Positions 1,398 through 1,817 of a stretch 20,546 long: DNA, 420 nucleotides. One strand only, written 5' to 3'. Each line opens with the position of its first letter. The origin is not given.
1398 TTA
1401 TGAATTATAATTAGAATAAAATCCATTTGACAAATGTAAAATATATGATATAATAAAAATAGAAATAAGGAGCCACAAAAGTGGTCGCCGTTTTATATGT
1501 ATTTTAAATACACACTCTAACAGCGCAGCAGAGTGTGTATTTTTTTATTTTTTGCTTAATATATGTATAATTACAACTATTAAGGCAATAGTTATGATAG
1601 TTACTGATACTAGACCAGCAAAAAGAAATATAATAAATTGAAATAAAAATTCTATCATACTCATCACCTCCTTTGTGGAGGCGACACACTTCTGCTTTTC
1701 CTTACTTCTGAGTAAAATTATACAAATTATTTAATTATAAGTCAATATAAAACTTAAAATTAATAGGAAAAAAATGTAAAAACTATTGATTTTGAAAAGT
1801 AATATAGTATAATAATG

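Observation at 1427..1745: Candidate type I toxin-antitoxin module between adhE and leuS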

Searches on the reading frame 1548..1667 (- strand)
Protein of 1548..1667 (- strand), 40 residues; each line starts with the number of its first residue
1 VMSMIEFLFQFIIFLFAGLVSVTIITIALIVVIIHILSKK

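Call 7: find_encoding_contigs(protein=window:1548-1658:-, flank=3000, max_places=10)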
Protein seq(37 aa) (37 aa): no gene with exactly this product is on record in the collection.

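Call 11: find_homologous_proteins(query=window:1548-1667:-, max_evalue=10)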
Query seq(40 aa) (40 aa): 4 proteins with E <= 10 among 4 candidates.
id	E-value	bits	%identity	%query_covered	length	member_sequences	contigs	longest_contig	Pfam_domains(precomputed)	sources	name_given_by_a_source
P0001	3.1e-6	44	73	93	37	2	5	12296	-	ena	-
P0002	5.9e-6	43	74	95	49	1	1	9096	-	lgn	-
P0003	8.2e-6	42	72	90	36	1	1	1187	-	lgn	-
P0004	1.3e-5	42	72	90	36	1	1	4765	-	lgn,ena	-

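Call 13: find_encoding_contigs(protein=P0001, flank=4000, max_places=6)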
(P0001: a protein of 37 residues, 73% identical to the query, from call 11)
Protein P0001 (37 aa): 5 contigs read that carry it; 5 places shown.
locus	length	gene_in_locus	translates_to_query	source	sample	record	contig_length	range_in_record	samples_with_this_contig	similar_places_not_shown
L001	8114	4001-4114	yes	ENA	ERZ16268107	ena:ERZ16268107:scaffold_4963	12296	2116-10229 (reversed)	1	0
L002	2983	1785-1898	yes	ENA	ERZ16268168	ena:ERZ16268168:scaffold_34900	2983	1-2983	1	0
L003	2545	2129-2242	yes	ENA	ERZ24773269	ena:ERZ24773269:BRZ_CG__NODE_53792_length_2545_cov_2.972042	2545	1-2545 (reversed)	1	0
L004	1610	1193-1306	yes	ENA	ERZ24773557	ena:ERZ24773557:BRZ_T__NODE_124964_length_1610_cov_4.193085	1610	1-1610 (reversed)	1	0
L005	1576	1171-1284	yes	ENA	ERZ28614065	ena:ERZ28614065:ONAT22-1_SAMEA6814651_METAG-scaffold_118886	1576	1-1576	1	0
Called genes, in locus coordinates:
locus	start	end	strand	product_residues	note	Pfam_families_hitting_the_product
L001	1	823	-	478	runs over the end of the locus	-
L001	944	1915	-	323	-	-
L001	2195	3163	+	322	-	-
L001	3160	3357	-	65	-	-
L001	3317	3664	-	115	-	PF00239:Resolvase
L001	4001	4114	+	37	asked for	-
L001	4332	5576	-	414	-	-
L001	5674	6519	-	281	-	PF13240:Zn_Ribbon_1 (weak), PF00335:Tetraspanin (weak)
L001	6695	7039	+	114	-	PF12844:HTH_19, PF13443:HTH_26 (weak), PF13560:HTH_31, PF01381:HTH_3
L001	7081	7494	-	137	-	PF12957:DUF3846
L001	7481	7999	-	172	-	PF03796:DnaB_C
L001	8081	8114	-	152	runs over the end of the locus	-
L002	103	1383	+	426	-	PF01548:DEDD_Tnp_IS110, PF02371:Transposase_20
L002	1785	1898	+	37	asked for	-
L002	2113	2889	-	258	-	PF04203:Sortase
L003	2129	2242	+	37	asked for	-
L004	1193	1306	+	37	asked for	-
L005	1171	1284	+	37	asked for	-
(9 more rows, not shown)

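Call 14: find_encoding_contigs(protein=P0002, flank=4000, max_places=4)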
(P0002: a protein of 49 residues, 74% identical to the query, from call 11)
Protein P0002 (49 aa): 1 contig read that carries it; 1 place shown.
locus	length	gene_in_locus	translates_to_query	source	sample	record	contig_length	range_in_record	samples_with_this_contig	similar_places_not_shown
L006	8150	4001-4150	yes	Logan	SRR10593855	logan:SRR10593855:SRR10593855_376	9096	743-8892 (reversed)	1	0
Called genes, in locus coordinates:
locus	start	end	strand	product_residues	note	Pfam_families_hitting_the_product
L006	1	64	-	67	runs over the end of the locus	-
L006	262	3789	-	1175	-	PF02463:SMC_N, PF13175:AAA_15 (weak), PF13304:AAA_21 (weak), PF13476:AAA_23 (weak), PF06470:SMC_hinge, PF02463:SMC_N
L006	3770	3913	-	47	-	-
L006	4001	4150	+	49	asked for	-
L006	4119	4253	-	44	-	-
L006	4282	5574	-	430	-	PF01979:Amidohydro_1, PF07969:Amidohydro_3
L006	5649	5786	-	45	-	-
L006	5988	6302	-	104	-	PF12844:HTH_19, PF13560:HTH_31 (weak), PF01381:HTH_3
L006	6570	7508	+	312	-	PF13487:HD_5, PF01966:HD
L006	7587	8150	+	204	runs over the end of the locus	PF03717:PBP_dimer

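Call 18: find_related_loci(query=A2, collection=genome_contigs, flank=3000)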
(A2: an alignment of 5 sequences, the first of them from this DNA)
Query A2 (37 aa) in genome_contigs; peptide patterns used: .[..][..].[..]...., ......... (x = any residue, [..] = any of these).
72 stretches matched a pattern; 8 encode a relative of the query (tblastn E <= 1e-3); 8 distinct loci.
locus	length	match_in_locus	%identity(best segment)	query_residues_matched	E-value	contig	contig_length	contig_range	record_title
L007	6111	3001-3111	76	1-37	5e-14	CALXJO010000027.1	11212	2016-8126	MAG: uncultured Clostridia bacterium isolate BRZ_HV__bin53 genome assembly, contig: BRZ_HV__NODE_4315_length_11212_cov_9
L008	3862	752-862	76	1-37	5e-14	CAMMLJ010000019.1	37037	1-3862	MAG: uncultured Clostridium sp. isolate ERR7167062_bin.47_MetaWRAP_v1.1_MAG genome assembly, contig: NODE_518_length_370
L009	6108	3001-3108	78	1-36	1e-13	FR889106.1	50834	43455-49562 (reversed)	Clostridium sp. CAG:508 genomic scaffold, scf71, whole genome shotgun sequence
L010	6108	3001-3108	72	1-36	2e-13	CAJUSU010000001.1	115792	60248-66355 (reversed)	MAG TPA_asm: uncultured Clostridia bacterium isolate MGBC166183 genome assembly, contig: MGBC166183.1, whole genome shot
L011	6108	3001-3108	72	1-36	3e-13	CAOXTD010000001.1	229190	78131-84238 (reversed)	MAG TPA_asm: uncultured Clostridia bacterium isolate MGBC109261 genome assembly, contig: MGBC109261.1, whole genome shot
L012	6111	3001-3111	73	1-37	1e-9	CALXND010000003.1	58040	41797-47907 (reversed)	MAG: uncultured Clostridia bacterium isolate BRZ_FC__bin47 genome assembly, contig: BRZ_FC__NODE_543_length_58040_cov_13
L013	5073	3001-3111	68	1-37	2e-9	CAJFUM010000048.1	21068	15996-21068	uncultured Clostridia bacterium isolate Coassembly_mag_5 genome assembly, contig: MAGpy_11413_min2k_bin_5_fak87_1070565,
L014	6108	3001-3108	75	1-36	2e-9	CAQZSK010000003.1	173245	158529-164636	MAG TPA_asm: uncultured Clostridia bacterium isolate MGBC162590 genome assembly, contig: MGBC162590.3, whole genome shot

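Call 21: search_protein_families(library=pfam, proteins=[window:1548-1658:-], max_evalue=10)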
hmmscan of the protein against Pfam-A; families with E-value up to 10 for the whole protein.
seq(37 aa): 0 families

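Call 22: search_protein_families(library=ncbifam, proteins=[window:1548-1658:-], max_evalue=10)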
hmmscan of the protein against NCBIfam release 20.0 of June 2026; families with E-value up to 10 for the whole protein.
seq(37 aa): 0 families

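Call 23: search_protein_families(library=phrogs, proteins=[window:1548-1658:-], max_evalue=10)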
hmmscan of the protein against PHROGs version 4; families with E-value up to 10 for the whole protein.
seq(37 aa): 4 families
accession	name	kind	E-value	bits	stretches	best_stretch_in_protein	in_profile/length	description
phrog_5788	-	unknown function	0.77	10.8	1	4-33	4-33/50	-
phrog_24706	-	unknown function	1.8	9.9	1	5-31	45-71/83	-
phrog_4915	-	unknown function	3.3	8.5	1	1-32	40-71/114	-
phrog_32250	-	unknown function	4.8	8.4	1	1-25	1-25/81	-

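Call 30: find_related_loci(query=A2, collection=metagenome_contigs, flank=2500)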
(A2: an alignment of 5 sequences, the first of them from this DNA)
Query A2 (37 aa) in metagenome_contigs; peptide patterns used: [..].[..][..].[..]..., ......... (x = any residue, [..] = any of these).
419 stretches matched a pattern; 20 encode a relative of the query (tblastn E <= 1e-3); 20 distinct loci.
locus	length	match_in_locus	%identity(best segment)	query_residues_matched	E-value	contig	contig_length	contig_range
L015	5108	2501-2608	78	1-36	1e-13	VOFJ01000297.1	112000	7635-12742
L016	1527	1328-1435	78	1-36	2e-13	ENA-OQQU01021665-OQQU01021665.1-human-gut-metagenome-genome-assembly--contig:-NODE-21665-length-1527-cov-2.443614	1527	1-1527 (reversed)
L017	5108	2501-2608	78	1-36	2e-13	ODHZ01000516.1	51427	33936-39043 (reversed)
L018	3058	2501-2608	78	1-36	2e-13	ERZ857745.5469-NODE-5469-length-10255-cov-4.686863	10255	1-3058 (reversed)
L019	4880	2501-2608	78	1-36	2e-13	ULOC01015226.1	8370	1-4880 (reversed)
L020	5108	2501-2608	78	1-36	2e-13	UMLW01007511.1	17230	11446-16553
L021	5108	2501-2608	78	1-36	2e-13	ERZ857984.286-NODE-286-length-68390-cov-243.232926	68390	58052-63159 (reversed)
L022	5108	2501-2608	61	2-37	8e-7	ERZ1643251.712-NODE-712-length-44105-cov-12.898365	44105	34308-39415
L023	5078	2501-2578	65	12-37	1e-5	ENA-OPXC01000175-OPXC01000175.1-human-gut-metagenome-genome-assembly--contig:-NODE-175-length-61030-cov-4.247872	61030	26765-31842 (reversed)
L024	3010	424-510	62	9-37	1e-5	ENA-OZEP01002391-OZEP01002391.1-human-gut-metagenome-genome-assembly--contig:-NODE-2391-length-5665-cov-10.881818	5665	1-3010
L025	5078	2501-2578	65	12-37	1e-5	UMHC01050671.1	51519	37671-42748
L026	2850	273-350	65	12-37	1e-5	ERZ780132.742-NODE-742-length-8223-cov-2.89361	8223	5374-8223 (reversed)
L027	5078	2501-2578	65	12-37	1e-5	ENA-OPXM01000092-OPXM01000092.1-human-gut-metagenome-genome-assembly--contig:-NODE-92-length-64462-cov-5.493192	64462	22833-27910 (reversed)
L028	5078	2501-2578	65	12-37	1e-5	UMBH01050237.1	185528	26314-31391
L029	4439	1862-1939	65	12-37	1e-5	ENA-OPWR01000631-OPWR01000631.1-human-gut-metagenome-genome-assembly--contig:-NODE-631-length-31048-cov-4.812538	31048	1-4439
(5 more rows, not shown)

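Call 31: find_related_loci(query=A2, collection=viral_contigs, flank=5000)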
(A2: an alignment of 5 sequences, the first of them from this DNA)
Query A2 (37 aa) in viral_contigs; peptide patterns used: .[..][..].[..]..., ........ (x = any residue, [..] = any of these).
127 stretches matched a pattern, but none encodes a relative of the query by tblastn (E <= 1e-3).

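Call 55: search_dna_similar(query=window:1548-1658:-, collection=plasmids, mode=protein, max_evalue=10, max_rows=15)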
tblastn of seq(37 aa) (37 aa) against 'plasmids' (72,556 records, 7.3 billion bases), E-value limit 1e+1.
No match.

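Call 56: search_dna_similar(query=window:1548-1658:-, collection=phages, mode=protein, max_evalue=10, max_rows=15)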
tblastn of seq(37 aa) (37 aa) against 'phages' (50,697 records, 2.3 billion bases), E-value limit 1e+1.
No match.

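Call 66: search_protein_representatives(alignment_id=A4)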
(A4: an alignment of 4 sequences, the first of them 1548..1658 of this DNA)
Query: 4 sequences, 37 profile positions. Proteins with E-value up to 0.001 (for the whole library): 35; up to 1e-10: 6; up to 1e-30: 0. The best 35 are listed.
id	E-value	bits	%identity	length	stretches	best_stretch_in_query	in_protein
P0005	7.7e-16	73.8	-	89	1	1-36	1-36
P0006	9.0e-16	73.6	-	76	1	1-36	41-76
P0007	5.5e-14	67.9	-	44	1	1-34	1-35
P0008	1.2e-13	66.9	-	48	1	1-36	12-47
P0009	1.6e-13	66.4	-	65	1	1-36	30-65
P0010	4.9e-11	58.5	-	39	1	1-37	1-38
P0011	6.0e-10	55.0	-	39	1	1-35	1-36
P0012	2.7e-08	49.7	-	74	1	1-37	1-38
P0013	1.2e-06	44.4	-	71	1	1-37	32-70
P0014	1.6e-06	44.0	-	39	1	1-36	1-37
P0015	1.8e-06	43.9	-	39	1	1-36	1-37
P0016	2.7e-06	43.3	-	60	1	1-37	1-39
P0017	3.3e-06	43.0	-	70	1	1-37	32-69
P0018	3.8e-06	42.8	-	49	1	1-35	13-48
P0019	1.5e-05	40.9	-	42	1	1-36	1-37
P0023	4.3e-05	39.5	-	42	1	1-36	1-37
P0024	4.7e-05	39.3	-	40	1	1-37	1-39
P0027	6.7e-05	38.8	-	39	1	1-37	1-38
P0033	2.0e-04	37.3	-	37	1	1-36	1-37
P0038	9.0e-04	35.2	-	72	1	1-37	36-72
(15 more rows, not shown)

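Call 68: list_cluster_members(proteins=[P0010, P0011, P0014, P0015, P0019, P0023, P0024, P0027, P0033, P0001])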
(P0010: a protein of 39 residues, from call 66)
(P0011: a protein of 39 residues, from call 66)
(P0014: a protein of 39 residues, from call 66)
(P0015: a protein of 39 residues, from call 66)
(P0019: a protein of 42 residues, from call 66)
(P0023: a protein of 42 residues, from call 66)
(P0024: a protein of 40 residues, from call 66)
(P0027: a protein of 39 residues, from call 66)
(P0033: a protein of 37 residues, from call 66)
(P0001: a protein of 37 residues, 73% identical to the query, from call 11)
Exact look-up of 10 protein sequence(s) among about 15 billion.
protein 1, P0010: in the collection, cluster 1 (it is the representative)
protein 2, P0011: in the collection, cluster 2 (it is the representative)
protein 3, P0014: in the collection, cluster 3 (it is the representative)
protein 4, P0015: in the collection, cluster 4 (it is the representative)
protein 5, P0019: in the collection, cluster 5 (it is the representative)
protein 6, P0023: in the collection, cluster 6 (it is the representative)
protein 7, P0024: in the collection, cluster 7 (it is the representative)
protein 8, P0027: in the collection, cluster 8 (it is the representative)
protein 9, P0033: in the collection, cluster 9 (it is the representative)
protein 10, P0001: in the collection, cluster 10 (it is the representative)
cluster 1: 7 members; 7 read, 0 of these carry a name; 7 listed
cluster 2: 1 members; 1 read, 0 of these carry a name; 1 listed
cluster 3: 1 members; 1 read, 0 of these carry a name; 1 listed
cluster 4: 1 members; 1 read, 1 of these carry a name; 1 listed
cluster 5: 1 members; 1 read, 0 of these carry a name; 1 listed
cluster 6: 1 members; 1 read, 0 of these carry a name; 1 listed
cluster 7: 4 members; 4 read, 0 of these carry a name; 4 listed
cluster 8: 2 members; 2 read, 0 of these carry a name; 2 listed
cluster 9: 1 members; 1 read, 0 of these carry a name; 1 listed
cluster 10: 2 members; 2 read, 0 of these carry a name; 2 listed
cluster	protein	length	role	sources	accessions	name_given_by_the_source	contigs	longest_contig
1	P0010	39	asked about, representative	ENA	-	-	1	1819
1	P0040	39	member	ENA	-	-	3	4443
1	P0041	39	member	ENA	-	-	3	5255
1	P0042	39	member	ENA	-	-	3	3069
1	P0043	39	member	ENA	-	-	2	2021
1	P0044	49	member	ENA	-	-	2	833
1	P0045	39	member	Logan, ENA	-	-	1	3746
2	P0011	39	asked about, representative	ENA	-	-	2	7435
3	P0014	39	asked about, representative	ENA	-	-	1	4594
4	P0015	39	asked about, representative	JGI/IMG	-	hypothetical protein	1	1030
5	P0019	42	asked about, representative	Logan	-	-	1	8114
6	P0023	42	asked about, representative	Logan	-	-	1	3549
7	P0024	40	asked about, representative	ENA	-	-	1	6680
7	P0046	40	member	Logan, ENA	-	-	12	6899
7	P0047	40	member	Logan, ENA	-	-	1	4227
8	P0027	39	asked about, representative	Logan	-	-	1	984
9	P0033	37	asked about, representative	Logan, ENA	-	-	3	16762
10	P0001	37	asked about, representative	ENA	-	-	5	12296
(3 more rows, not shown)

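Call 69: find_encoding_contigs(protein=P0033, flank=1500, max_places=3)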
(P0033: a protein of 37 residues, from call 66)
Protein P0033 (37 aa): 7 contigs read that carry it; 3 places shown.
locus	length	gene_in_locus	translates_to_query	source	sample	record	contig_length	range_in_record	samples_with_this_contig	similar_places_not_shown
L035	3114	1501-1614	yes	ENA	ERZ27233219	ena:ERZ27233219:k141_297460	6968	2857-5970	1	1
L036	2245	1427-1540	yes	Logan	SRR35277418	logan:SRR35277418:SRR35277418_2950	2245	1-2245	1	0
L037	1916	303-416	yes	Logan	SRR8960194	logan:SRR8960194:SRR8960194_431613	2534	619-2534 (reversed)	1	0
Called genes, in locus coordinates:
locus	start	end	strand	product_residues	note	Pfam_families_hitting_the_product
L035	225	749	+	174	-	-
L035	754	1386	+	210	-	PF01351:RNase_HII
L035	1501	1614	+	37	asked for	-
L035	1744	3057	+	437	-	PF02885:Glycos_trans_3N, PF00591:Glycos_transf_3, PF07831:PYNP_C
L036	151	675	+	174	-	-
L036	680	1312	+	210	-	PF01351:RNase_HII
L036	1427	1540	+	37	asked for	-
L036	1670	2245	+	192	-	?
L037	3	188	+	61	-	?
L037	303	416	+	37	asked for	-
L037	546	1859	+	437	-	PF02885:Glycos_trans_3N, PF00591:Glycos_transf_3, PF07831:PYNP_C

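Call 70: find_encoding_contigs(protein=P0019, flank=1500, max_places=2)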
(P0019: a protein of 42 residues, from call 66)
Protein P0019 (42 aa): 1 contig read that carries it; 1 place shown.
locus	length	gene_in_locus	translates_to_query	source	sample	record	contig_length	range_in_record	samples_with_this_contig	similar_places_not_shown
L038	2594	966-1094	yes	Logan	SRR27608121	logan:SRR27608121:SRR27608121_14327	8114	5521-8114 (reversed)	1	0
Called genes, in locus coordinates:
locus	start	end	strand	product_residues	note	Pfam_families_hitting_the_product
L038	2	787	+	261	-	?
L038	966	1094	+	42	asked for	-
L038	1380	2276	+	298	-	PF00009:GTP_EFTU, PF01926:MMR_HSR1, PF02421:FeoB_N, PF03193:RsgA_GTPase (weak), PF04548:AIG1, PF10662:PduV-EutP (weak), PF02492:cobW (weak), PF07650:KH_2, +1 more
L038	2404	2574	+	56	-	-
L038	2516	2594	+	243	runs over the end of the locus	PF11967:RecO_N, PF02565:RecO_C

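Call 91: search_protein_families(library=pfam, alignment_id=A5, max_evalue=10)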
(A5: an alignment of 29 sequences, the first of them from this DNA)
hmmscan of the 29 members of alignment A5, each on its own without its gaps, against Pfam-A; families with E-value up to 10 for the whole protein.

A. member 1, seq(37 aa): 0 families

B. families by the number of members that match (of 29 scanned): 9 families
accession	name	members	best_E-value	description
PF15842.10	DUF4718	2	0.021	Domain of unknown function (DUF4718)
PF01034.25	Syndecan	2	0.19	Syndecan domain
PF14333.11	DUF4389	1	0.26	Domain of unknown function (DUF4389)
PF11346.13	DUF3149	1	0.56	Protein of unknown function (DUF3149)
PF20082.4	DUF6476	1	0.67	Family of unknown function (DUF6476)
PF11359.13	gpUL132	1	3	Envelope glycoprotein UL132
PF12420.13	DUF3671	1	3.4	Fam-L, Fam-M like protein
PF20088.4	DUF6480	1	4.8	Family of unknown function (DUF6480)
PF25184.1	YxzE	1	5.6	YxzE-like putative bacteriocin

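Call 93: find_encoding_contigs(protein=P0014, flank=1200, max_places=1)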
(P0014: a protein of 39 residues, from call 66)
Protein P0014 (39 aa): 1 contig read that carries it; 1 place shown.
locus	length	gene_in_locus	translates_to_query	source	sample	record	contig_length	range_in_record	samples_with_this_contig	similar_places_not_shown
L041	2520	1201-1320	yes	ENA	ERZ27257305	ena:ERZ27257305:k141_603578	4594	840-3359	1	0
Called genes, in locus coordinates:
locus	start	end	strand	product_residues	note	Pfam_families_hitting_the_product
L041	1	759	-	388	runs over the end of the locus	PF00665:rve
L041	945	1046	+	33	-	-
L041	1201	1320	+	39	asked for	-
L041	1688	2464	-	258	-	-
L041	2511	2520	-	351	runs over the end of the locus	-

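Call 94: find_encoding_contigs(protein=P0011, flank=1200, max_places=1)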
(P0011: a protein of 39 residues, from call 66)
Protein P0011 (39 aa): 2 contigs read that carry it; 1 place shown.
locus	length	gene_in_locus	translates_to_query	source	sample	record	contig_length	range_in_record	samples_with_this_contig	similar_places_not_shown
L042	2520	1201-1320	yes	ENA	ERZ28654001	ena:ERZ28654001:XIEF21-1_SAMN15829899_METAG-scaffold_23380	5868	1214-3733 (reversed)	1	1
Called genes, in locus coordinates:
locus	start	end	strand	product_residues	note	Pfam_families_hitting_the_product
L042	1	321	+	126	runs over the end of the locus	PF04020:Phage_holin_4_2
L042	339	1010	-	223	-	PF02224:Cytidylate_kin, PF13189:Cytidylate_kin2 (faint), PF13238:AAA_18, PF13207:AAA_17 (weak)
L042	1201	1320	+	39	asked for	-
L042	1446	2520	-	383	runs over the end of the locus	PF09547:SpoIVA_ATPase, PF20438:SpoIVA_middle, PF20439:SpoIVA_C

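Call 95: find_encoding_contigs(protein=P0041, flank=1200, max_places=1)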
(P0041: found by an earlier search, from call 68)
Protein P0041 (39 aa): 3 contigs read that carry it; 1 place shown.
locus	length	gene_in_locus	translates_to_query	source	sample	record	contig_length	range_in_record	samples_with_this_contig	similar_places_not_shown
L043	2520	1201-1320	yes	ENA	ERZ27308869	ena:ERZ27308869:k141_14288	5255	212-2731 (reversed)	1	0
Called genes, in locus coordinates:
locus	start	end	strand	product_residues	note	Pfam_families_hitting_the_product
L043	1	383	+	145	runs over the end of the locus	PF00572:Ribosomal_L13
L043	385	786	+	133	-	PF00380:Ribosomal_S9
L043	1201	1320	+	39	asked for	-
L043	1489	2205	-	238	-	PF09560:Spore_YunB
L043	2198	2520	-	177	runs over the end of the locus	?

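Call 96: find_encoding_contigs(protein=P0038, flank=1200, max_places=1)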
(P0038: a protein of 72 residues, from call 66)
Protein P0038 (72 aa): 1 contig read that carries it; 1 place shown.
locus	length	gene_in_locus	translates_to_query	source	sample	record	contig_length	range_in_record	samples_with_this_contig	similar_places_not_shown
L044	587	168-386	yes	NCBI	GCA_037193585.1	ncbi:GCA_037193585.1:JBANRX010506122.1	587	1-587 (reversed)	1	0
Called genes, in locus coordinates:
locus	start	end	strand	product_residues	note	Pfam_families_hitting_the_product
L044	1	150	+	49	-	?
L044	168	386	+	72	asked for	-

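Call 113: predict_structure(alignment_id=A4)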
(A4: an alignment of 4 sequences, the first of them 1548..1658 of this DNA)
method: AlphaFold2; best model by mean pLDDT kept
length: 37 residues; sequences in the alignment: 4
mean_pLDDT: 95.8   pTM: 0.52
mean pLDDT of the five models: 95.8, 95.3, 95.2, 95.1, 93.7
residues with pLDDT >= 90: 34; 70-90: 3; 50-70: 0; < 50: 0
segments of 3 or more residues with pLDDT < 50: none
pLDDT, mean of each block of 10 residues (from residue 1): 95 97 98 91
secondary structure, 60 per line:
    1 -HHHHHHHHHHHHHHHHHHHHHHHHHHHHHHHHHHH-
elements in order: H2-36
